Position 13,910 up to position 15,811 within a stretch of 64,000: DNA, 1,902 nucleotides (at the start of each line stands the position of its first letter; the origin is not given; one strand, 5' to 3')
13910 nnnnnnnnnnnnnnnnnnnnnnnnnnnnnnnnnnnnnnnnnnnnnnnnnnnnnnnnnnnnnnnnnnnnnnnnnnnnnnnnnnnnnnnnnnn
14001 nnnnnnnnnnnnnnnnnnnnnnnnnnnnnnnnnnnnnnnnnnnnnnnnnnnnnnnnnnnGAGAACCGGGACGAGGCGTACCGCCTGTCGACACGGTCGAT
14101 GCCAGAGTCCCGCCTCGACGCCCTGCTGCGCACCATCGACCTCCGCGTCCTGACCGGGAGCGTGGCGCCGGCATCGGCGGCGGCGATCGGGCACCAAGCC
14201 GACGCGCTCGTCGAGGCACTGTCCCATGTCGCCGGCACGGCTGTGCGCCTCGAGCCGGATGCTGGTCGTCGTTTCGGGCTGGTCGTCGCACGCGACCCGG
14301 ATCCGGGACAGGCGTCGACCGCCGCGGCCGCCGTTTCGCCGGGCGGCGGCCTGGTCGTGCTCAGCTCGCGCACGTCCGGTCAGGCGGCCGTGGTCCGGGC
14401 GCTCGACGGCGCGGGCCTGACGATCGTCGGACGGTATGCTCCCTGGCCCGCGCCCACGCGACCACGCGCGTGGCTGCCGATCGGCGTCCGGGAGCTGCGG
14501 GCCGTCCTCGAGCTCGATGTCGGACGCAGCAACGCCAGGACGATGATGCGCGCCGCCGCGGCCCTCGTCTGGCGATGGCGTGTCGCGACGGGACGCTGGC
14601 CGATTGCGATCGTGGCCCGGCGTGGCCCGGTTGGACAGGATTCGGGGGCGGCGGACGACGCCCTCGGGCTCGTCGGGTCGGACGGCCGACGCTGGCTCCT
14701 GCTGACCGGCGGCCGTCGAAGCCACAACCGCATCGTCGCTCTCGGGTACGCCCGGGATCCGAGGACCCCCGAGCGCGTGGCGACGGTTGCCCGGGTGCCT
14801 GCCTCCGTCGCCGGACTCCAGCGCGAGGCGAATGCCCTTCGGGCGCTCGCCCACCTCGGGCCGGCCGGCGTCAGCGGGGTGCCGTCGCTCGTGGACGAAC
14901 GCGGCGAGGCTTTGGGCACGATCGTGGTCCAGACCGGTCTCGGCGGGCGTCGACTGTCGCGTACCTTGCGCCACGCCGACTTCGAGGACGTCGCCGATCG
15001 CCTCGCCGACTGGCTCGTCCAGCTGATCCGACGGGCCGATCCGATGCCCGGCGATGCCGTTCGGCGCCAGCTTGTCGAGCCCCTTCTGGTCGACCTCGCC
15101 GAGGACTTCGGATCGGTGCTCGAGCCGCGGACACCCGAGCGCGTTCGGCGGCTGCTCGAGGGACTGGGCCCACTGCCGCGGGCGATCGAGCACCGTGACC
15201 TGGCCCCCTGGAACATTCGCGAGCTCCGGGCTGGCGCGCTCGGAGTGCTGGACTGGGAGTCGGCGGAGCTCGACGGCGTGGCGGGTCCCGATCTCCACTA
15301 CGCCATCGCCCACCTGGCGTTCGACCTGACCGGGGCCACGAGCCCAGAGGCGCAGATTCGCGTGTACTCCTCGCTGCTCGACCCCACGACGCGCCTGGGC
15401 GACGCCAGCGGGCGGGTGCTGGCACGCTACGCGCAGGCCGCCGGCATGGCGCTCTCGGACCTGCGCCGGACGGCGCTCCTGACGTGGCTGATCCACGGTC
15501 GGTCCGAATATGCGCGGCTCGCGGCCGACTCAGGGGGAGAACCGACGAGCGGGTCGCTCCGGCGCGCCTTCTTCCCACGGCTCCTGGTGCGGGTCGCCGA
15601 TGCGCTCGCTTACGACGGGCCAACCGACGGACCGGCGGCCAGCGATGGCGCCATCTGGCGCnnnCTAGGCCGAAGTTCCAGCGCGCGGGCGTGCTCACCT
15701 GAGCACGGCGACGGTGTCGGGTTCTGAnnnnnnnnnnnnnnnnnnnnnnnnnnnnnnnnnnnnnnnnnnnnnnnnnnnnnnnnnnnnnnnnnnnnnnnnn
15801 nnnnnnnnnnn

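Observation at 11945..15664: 1239-aa GT2-GT4-(methyltransferase-like)-kinase fusion: candidate glycan build-and-cap enzyme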

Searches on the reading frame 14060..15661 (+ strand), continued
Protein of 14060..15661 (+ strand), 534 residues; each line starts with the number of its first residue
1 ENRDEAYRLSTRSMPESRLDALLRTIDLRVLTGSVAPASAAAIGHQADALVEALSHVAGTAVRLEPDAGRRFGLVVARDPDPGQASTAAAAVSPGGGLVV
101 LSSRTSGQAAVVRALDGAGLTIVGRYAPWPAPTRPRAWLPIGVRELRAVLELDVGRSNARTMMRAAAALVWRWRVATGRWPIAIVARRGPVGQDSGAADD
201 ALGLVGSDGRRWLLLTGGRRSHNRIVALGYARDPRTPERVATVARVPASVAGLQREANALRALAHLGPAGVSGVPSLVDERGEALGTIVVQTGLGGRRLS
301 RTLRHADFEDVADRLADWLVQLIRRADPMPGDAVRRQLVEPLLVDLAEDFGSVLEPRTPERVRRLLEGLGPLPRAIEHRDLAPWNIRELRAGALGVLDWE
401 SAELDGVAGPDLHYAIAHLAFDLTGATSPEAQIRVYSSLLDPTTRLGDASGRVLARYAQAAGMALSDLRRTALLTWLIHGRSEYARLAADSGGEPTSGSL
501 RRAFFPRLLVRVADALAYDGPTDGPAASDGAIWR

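Call 39: predict_structure(alignment_id=A3)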
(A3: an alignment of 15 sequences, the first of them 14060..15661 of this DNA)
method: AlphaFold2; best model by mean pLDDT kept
length: 534 residues; sequences in the alignment: 15
mean_pLDDT: 87.0   pTM: 0.86
mean pLDDT of the five models: 87.0, 85.7, 85.6, 85.1, 84.0
residues with pLDDT >= 90: 333; 70-90: 138; 50-70: 35; < 50: 28
segments of 3 or more residues with pLDDT < 50: 193-201, 520-534
pLDDT, mean of each block of 10 residues (from residue 1): 51 78 91 88 95 91 86 95 94 93 85 92 91 87 74 67 85 89 90 42 56 80 85 79 89 95 90 93 88 89 89 97 94 96 96 93 95 97 92 92 97 98 93 97 96 98 97 98 92 92 96 86 37 33
secondary structure, 60 per line:
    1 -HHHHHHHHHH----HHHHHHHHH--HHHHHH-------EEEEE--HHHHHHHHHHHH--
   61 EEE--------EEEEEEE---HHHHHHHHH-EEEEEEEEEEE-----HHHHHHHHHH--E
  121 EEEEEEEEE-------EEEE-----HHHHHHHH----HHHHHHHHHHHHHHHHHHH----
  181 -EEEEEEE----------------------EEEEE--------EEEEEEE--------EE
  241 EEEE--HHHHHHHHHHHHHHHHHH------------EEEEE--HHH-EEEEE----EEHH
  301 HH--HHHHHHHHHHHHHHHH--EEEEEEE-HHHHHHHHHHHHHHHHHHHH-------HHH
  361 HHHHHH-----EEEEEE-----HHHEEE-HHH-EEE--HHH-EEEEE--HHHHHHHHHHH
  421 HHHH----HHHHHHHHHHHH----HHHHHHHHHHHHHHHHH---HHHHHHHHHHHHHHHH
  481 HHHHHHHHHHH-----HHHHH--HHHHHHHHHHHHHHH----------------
elements in order: H2-11 H16-24 H27-32 E40-44 H47-58 E61-63 E72-78 H82-90 E92-102 H108-117 E120-129 E137-140 H146-153 H158-176 E182-188 E211-215 E224-230 E239-244 H247-264 E277-281 E288-292 H299-302 H305-320 E323-329 H331-350 H358-366 E372-377 E386-388 E394-396 E403-407 H410-424 H429-440 H445-461 H465-491 H497-501 H504-518

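Call 41: fold_search(model_id=the predicted structure, library=pdb)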
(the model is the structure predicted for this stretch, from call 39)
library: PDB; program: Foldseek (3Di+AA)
matches with E <= 10: 1862; with E <= 0.001: 159
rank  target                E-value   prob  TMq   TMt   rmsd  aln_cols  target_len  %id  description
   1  4few_A                1.3e-06  1.00  0.31  0.56   6.7       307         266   17  Crystal structure of the aminoglycoside phosphotransferase APH(3')-Ia, with substrate kanamycin and small molecule inh (released 2012-06-20)
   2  4gkh_C                2.1e-06  1.00  0.31  0.55   6.8       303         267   17  Crystal structure of the aminoglycoside phosphotransferase APH(3')-Ia, with substrate kanamycin and small molecule inh (released 2012-09-05)
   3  4gki_L                2.5e-06  1.00  0.31  0.54   6.9       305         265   17  Crystal structure of the aminoglycoside phosphotransferase APH(3')-Ia, with substrate kanamycin and small molecule inh (released 2012-09-05)
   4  4feu_A                3.3e-06  1.00  0.30  0.56   6.7       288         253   17  Crystal structure of the aminoglycoside phosphotransferase APH(3')-Ia, with substrate kanamycin and small molecule inh (released 2012-06-20)
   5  3ham_A                4.0e-06  1.00  0.33  0.54   8.4       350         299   15  Structure of the gentamicin-APH(2")-IIa complex (released 2009-07-28)
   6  4ej7_C                4.4e-06  1.00  0.32  0.56   6.7       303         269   17  Crystal structure of the aminoglycoside phosphotransferase APH(3')-Ia, ATP-bound (released 2012-04-18)
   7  4gki_F                4.4e-06  1.00  0.30  0.52   7.4       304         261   17  Crystal structure of the aminoglycoside phosphotransferase APH(3')-Ia, with substrate kanamycin and small molecule inh (released 2012-09-05)
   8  4fev_E                5.1e-06  1.00  0.32  0.56   7.4       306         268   18  Crystal structure of the aminoglycoside phosphotransferase APH(3')-Ia, with substrate kanamycin and small molecule inh (released 2012-06-20)
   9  4fev_A                5.1e-06  1.00  0.32  0.57   6.9       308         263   17  Crystal structure of the aminoglycoside phosphotransferase APH(3')-Ia, with substrate kanamycin and small molecule inh (released 2012-06-20)
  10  4gkh_D                5.7e-06  1.00  0.30  0.52   7.1       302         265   17  Crystal structure of the aminoglycoside phosphotransferase APH(3')-Ia, with substrate kanamycin and small molecule inh (released 2012-09-05)
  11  4fev_B                5.9e-06  1.00  0.30  0.55   8.4       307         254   16  Crystal structure of the aminoglycoside phosphotransferase APH(3')-Ia, with substrate kanamycin and small molecule inh (released 2012-06-20)
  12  8i8g_A                7.9e-06  1.00  0.26  0.44  12.8       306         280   20  Crystal structure of Cph001-D189N in complex with CMN IIA and ATP (released 2024-01-10)
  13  9qns_A                8.3e-06  1.00  0.28  0.46  12.5       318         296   12  APH(2'')-IVa with a fragment (released 2026-02-11)
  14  4few_B                9.6e-06  1.00  0.30  0.53   6.7       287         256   18  Crystal structure of the aminoglycoside phosphotransferase APH(3')-Ia, with substrate kanamycin and small molecule inh (released 2012-06-20)
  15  4gkh_E                9.6e-06  1.00  0.29  0.51   7.7       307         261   17  Crystal structure of the aminoglycoside phosphotransferase APH(3')-Ia, with substrate kanamycin and small molecule inh (released 2012-09-05)
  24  4ax8                  1.6e-05  1.00  0.25  0.29  18.0       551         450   12  Medium resolution structure of the bifunctional kinase- methyltransferase WbdD (released 2012-10-03)
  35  4azs                  2.9e-05  1.00  0.27  0.31  15.8       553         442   12  High resolution (2.2 A) crystal structure of WbdD. (released 2012-09-26)
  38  4azt                  3.7e-05  1.00  0.24  0.28  17.1       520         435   11  Co-crystal structure of WbdD and kinase inhibitor LY294002. (released 2012-09-26)
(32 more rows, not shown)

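Call 54: search_protein_families(library=ncbifam, proteins=[window:14060-15661:+], max_evalue=0.001)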
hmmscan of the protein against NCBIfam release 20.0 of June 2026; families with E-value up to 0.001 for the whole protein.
window:14060-15661:+ (534 aa): 0 families

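Call 63: find_encoding_contigs(protein=P0201, flank=10000, max_places=2)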
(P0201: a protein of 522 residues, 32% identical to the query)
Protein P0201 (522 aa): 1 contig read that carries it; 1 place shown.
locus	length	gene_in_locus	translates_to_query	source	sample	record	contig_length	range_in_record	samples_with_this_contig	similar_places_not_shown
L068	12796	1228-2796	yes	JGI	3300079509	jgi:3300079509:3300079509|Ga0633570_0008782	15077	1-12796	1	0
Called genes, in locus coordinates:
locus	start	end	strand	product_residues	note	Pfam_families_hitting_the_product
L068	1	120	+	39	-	?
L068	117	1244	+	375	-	PF13439:Glyco_transf_4, PF13579:Glyco_trans_4_4, PF00534:Glycos_transf_1, PF13692:Glyco_trans_1_4, PF13524:Glyco_trans_1_2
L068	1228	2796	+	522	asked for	-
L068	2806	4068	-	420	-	PF00005:ABC_tran, PF13304:AAA_21 (faint)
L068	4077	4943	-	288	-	PF01061:ABC2_membrane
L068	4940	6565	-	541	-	PF13231:PMT_2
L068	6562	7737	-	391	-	PF13641:Glyco_tranf_2_3 (weak), PF00535:Glycos_transf_2, PF26629:GT2_TM_C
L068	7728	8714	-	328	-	PF00535:Glycos_transf_2, PF10111:Glyco_tranf_2_2 (weak), PF13641:Glyco_tranf_2_3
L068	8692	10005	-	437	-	PF13439:Glyco_transf_4, PF00534:Glycos_transf_1, PF13692:Glyco_trans_1_4, PF13524:Glyco_trans_1_2 (weak)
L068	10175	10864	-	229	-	PF00730:HhH-GPD, PF00633:HHH, PF10576:EndIII_4Fe-2S (weak)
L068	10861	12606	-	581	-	PF14716:HHH_8, PF14520:HHH_5 (weak), PF14791:DNA_pol_B_thumb, PF02811:PHP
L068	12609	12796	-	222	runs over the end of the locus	-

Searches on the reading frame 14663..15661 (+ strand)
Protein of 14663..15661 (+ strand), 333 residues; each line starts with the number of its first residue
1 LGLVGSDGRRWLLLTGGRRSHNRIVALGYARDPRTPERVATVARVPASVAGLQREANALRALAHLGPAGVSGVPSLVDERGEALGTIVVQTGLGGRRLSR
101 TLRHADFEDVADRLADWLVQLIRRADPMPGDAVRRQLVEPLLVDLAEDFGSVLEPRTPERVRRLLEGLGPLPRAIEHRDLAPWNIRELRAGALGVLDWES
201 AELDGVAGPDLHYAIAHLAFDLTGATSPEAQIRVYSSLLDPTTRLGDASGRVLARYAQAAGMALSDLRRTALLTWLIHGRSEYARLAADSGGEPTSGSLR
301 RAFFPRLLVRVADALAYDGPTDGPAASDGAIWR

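Call 7: search_protein_families(library=pfam, proteins=[window:14663-15661:+], max_evalue=10)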
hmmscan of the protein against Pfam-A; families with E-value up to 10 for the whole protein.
seq(333 aa): 1 family
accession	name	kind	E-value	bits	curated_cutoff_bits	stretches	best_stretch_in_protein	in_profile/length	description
PF01636.29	APH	-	2e-10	41.3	23.2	1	34-203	21-199/239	Phosphotransferase enzyme family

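Call 49: search_solved_structures(query=A5, max_evalue=1, show_alignments=4)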
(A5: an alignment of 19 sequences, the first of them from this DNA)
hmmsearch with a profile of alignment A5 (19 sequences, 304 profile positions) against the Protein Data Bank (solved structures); distinct sequences matched with E-value up to 1: 390 (the best 60 are shown).
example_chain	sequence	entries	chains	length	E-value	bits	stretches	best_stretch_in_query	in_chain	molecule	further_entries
8i80_B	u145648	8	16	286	7.6e-05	25.3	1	30-195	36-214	Viomycin kinase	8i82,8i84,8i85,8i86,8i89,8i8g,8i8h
5igh_A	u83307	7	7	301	0.0019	20.7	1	23-205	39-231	Macrolide 2'-phosphotransferase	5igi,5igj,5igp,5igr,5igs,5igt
6l21_A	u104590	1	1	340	0.0042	19.5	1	138-197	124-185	Casein kinase II subunit alpha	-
4eqm_A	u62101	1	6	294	0.0046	19.4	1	135-193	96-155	Protein kinase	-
9ymt_A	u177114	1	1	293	0.0047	19.4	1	135-193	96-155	Serine/Threonine Kinase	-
5zn2_A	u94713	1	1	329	0.005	19.3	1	138-197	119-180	Casein kinase II subunit alpha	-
5mov_A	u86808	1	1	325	0.0061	19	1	138-197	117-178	Casein kinase II subunit alpha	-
7a4q_A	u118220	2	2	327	0.0061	19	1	138-197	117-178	Casein kinase II subunit alpha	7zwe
5csp_A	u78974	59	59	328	0.0062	19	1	138-197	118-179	Casein kinase II subunit alpha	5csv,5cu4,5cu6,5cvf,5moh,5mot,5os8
1na7_A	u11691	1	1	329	0.0064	19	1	138-197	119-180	Casein kinase II, alpha chain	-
5osl_A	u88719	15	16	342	0.0066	18.9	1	138-197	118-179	Casein kinase II subunit alpha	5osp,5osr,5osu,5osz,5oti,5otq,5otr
6q38_A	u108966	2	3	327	0.0069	18.9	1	138-197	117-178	Casein kinase II subunit alpha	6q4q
3q04_A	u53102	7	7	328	0.0069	18.8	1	138-197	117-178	Casein kinase II subunit alpha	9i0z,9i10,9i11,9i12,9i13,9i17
6z19_B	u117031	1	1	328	0.0069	18.8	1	138-197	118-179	Casein kinase II subunit alpha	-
3w8l_A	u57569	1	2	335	0.007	18.8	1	138-197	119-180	Casein kinase II subunit alpha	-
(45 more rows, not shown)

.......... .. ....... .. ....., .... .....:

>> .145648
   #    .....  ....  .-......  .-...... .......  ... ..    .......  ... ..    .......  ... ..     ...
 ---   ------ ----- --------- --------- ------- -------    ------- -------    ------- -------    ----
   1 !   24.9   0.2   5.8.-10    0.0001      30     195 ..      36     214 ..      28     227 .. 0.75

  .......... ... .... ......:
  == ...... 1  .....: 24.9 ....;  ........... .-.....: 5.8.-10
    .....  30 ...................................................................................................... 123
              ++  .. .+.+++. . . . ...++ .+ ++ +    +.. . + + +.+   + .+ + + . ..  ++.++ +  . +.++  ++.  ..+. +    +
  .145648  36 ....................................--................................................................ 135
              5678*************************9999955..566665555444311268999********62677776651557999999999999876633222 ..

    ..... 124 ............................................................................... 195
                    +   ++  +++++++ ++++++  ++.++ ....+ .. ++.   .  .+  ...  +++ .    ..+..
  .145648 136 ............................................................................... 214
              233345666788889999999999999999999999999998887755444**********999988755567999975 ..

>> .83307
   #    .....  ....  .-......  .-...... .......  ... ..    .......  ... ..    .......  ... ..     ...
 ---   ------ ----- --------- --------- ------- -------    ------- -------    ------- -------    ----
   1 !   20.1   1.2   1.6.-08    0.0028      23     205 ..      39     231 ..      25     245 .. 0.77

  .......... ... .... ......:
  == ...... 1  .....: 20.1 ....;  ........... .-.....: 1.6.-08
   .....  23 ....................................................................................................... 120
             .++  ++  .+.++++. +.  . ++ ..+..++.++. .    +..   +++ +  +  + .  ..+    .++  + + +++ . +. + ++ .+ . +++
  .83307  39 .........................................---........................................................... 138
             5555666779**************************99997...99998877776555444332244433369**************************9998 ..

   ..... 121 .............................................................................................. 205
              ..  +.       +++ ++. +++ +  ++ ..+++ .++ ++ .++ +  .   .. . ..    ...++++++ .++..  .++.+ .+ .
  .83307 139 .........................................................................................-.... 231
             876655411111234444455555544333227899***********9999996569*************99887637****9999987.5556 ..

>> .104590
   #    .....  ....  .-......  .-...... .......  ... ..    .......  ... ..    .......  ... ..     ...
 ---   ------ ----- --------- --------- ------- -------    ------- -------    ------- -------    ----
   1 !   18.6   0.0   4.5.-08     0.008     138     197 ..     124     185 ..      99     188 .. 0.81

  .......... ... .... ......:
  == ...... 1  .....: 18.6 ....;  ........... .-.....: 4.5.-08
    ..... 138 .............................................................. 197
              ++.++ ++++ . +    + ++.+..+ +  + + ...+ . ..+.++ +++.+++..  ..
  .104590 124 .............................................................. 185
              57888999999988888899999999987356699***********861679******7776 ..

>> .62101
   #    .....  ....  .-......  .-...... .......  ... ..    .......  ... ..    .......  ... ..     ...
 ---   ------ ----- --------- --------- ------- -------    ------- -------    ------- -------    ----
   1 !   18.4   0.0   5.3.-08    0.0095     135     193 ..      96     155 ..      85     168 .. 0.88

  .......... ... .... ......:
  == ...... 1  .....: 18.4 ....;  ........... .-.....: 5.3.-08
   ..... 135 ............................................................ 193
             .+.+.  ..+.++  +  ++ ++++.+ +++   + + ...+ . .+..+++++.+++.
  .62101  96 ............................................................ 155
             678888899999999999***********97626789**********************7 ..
